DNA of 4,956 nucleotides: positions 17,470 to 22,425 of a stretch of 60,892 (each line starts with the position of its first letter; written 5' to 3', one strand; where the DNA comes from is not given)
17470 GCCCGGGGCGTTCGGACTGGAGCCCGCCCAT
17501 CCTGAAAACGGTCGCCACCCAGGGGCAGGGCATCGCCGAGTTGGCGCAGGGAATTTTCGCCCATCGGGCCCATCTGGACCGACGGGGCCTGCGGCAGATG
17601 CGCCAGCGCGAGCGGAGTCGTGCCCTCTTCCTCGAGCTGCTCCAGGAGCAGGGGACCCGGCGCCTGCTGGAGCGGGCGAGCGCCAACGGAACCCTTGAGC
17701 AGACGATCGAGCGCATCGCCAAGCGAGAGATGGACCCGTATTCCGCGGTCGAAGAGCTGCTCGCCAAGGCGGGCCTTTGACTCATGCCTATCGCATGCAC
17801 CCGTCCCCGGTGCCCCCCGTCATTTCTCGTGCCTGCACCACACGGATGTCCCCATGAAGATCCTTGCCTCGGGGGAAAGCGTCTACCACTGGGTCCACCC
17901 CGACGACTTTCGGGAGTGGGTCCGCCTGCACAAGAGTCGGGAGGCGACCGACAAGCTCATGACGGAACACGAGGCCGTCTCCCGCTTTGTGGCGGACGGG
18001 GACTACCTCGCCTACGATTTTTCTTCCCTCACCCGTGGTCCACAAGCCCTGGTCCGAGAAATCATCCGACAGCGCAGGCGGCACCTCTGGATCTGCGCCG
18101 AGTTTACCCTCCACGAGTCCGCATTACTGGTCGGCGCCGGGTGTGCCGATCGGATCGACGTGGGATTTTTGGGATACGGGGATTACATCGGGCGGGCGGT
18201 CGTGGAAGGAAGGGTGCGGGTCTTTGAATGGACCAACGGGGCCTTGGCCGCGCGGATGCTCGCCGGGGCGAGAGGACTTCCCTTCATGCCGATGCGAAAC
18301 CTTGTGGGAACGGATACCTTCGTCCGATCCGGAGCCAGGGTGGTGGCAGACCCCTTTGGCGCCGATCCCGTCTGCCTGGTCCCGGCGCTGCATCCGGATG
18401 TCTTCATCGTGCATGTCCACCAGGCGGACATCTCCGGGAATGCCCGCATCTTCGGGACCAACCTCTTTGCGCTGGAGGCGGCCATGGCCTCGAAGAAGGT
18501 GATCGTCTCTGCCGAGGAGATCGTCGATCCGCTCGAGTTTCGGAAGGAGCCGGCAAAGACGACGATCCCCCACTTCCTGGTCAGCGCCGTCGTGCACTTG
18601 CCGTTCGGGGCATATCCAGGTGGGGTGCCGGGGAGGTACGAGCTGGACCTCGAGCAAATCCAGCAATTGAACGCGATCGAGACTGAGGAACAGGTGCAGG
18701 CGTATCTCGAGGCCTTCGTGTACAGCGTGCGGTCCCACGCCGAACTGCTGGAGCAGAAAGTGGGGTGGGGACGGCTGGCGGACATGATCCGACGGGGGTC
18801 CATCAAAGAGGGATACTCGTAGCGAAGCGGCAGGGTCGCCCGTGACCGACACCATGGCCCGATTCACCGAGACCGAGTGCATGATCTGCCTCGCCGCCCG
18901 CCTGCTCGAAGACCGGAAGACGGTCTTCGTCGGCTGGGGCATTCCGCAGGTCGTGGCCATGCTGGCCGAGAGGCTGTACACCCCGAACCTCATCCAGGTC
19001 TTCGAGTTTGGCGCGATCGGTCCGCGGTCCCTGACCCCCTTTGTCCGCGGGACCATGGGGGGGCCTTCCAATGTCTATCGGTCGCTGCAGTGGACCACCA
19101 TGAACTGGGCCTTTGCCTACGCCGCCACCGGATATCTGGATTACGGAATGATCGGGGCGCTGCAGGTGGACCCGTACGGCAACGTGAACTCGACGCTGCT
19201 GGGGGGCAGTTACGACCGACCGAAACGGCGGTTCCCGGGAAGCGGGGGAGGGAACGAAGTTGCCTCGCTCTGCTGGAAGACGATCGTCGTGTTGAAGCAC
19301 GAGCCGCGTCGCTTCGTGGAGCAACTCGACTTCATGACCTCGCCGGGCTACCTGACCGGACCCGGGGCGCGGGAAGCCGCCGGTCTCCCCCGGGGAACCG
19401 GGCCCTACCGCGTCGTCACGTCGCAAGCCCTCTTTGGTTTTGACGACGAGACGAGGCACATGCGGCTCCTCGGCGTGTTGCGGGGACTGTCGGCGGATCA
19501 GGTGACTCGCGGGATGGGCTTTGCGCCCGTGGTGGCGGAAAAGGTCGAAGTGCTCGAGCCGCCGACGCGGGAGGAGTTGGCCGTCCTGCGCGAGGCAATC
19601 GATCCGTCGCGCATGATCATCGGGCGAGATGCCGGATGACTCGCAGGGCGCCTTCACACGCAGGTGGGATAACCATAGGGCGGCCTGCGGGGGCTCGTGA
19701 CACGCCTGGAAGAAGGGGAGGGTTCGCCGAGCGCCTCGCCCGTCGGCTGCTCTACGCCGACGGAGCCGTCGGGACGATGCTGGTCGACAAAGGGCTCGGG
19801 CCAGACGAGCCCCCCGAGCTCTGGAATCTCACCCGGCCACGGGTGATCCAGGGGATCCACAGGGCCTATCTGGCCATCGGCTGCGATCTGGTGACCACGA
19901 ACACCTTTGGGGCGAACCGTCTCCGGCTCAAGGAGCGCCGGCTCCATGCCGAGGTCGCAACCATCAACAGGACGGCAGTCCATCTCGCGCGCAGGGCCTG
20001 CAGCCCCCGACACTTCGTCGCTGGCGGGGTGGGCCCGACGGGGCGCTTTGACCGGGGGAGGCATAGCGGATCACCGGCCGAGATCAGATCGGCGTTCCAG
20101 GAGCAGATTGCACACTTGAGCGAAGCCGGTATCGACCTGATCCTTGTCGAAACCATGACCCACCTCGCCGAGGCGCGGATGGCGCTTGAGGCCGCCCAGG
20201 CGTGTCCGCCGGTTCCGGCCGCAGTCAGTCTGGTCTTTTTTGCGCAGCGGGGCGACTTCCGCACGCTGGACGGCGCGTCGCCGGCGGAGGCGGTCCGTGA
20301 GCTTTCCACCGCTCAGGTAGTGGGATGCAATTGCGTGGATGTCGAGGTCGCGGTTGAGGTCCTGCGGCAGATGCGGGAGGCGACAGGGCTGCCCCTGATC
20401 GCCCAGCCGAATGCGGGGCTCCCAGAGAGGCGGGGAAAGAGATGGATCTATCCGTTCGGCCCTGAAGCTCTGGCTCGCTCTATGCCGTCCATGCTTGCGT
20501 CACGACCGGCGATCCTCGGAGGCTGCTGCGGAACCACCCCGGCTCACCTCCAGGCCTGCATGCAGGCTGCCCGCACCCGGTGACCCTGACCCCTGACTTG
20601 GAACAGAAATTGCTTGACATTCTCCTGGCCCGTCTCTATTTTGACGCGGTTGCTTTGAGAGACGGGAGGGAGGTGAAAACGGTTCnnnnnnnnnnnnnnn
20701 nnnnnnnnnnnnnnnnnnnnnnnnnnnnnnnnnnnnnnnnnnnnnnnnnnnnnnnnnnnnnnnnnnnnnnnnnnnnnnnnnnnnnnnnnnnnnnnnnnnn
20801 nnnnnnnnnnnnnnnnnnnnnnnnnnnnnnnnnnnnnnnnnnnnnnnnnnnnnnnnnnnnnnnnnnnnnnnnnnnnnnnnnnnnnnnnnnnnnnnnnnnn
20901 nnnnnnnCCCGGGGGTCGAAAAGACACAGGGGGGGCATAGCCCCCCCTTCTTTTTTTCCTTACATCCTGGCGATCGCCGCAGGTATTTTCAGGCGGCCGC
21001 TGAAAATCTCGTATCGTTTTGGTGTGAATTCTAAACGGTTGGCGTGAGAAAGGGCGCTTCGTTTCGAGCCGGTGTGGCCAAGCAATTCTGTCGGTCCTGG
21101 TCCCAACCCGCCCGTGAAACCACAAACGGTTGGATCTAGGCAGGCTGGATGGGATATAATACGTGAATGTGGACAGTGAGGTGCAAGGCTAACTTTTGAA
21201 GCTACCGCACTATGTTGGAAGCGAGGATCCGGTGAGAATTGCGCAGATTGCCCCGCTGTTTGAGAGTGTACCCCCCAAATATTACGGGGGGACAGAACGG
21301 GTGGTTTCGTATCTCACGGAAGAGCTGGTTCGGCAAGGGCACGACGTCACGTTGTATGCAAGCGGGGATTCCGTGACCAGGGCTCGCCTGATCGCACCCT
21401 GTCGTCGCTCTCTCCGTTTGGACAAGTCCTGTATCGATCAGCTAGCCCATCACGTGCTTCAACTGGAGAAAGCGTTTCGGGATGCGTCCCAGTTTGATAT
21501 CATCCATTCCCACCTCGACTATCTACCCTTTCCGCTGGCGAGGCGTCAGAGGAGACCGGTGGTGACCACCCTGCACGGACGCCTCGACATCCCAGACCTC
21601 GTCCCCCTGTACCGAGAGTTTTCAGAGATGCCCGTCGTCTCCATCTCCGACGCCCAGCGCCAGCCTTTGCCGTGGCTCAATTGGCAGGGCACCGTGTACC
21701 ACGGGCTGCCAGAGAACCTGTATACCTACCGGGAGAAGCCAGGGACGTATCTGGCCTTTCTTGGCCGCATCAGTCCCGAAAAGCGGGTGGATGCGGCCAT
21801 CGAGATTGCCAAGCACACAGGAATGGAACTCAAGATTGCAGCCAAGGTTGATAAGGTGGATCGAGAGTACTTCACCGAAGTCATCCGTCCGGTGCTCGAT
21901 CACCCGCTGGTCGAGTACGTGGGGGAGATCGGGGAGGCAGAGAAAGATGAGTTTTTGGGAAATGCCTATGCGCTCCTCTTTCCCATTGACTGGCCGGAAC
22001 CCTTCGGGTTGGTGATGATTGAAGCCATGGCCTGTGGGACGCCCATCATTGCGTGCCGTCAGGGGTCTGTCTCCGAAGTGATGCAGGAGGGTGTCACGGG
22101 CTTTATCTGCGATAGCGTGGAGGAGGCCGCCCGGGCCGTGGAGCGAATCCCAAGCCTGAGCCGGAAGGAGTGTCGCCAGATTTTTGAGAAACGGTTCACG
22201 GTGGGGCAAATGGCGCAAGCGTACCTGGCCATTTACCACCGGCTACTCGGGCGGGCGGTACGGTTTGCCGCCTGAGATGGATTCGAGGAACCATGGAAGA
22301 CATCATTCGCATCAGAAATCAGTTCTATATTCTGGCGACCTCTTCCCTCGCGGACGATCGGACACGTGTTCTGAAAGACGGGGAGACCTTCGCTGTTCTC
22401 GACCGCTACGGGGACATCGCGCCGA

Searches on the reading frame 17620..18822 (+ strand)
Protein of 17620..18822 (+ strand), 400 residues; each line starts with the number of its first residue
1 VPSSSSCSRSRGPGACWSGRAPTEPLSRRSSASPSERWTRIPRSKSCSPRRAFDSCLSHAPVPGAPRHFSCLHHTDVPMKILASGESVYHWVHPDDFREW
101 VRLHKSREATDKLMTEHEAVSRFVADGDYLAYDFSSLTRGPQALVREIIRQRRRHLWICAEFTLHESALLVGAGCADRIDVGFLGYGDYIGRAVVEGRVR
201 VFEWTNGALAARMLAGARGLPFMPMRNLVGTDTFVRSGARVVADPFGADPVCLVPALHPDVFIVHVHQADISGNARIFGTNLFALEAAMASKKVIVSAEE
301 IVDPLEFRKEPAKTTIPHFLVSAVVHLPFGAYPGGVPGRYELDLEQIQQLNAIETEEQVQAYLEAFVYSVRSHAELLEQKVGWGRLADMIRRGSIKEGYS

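Call 24: search_protein_families(library=pfam, proteins=[window:17620-18822:+], max_evalue=0.00001)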
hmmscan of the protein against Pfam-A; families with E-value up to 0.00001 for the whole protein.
window:17620-18822:+ (400 aa): 1 family
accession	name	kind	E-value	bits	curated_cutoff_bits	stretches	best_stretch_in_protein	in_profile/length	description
PF01144.29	CoA_trans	-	4.3e-23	82.3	23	1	117-326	5-216/217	Coenzyme A transferase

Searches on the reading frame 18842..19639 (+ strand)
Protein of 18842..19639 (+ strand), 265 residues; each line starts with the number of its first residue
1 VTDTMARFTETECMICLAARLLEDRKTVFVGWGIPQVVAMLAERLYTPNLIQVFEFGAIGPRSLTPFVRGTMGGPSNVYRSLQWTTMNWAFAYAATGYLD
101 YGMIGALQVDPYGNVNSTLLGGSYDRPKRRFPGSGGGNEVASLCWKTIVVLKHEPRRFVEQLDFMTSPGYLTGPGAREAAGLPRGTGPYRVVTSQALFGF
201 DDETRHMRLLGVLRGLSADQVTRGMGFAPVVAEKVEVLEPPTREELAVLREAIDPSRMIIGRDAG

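Call 24: search_protein_families(library=pfam, proteins=[window:18842-19639:+], max_evalue=0.00001)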
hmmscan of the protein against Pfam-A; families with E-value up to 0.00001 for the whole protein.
window:18842-19639:+ (265 aa): 1 family
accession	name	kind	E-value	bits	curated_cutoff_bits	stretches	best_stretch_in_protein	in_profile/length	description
PF01144.29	CoA_trans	-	3.3e-17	63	23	1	17-222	7-215/217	Coenzyme A transferase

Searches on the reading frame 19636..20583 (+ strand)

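Call 24: search_protein_families(library=pfam, proteins=[window:19636-20583:+], max_evalue=0.00001)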
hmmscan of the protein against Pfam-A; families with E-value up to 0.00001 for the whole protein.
window:19636-20583:+ (315 aa): 1 family
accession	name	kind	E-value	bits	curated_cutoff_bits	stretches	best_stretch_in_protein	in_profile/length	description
PF02574.22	S-methyl_trans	-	1.3e-63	216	22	1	41-310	3-281/283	Homocysteine S-methyltransferase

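Call 86: search_protein_families(library=ncbifam, proteins=[window:19636-20583:+], max_evalue=0.00001)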
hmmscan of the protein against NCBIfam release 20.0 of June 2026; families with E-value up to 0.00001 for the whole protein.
window:19636-20583:+ (315 aa): 5 families
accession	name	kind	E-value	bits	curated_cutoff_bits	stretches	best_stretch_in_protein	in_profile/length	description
NF006396.0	PRK08645.1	equivalog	1.2e-68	231.7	453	1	30-313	4-285/611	bifunctional homocysteine S-methyltransferase/methylenetetrahydrofolate reductase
NF005718.0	PRK07534.1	equivalog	9.5e-49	166.5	338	1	36-312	13-294/337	betaine--homocysteine S-methyltransferase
TIGR02082.1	metH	equivalog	8.9e-41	139.5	1010.85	1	61-312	42-312/1182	methionine synthase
NF007024.0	PRK09490.1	equivalog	1.5e-32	112.4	1497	1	60-312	57-329/1234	methionine synthase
NF007020.0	PRK09485.1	equivalog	4.4e-31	108.1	215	1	37-313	12-304/306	homocysteine S-methyltransferase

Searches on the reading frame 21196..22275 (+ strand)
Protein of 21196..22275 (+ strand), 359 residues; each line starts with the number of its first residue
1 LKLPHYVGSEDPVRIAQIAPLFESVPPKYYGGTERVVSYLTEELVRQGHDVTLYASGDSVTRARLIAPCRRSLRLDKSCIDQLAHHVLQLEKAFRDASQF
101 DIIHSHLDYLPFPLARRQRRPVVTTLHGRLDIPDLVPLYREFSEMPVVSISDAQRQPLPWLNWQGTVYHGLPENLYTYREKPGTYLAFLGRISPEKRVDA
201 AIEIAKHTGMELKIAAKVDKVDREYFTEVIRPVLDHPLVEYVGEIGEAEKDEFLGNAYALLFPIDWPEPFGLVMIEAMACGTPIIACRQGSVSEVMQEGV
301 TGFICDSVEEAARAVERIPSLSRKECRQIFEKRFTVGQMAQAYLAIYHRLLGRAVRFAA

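Call 24: search_protein_families(library=pfam, proteins=[window:21196-22275:+], max_evalue=0.00001)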
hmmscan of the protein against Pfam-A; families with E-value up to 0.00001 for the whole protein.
window:21196-22275:+ (359 aa): 4 families
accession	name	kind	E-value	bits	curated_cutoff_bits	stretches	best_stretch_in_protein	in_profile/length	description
PF00534.26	Glycos_transf_1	-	9.5e-22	77.8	26.4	1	184-322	16-159/172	Glycosyl transferases group 1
PF13692.12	Glyco_trans_1_4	-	1.4e-17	64.7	27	1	185-318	3-139/142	Glycosyl transferases group 1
PF13439.12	Glyco_transf_4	-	6e-16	59.4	28.5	1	30-133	1-109/170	Glycosyltransferase Family 4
PF13579.12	Glyco_trans_4_4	-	1.4e-10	42.2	29.7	1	31-132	1-106/158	Glycosyl transferase 4-like domain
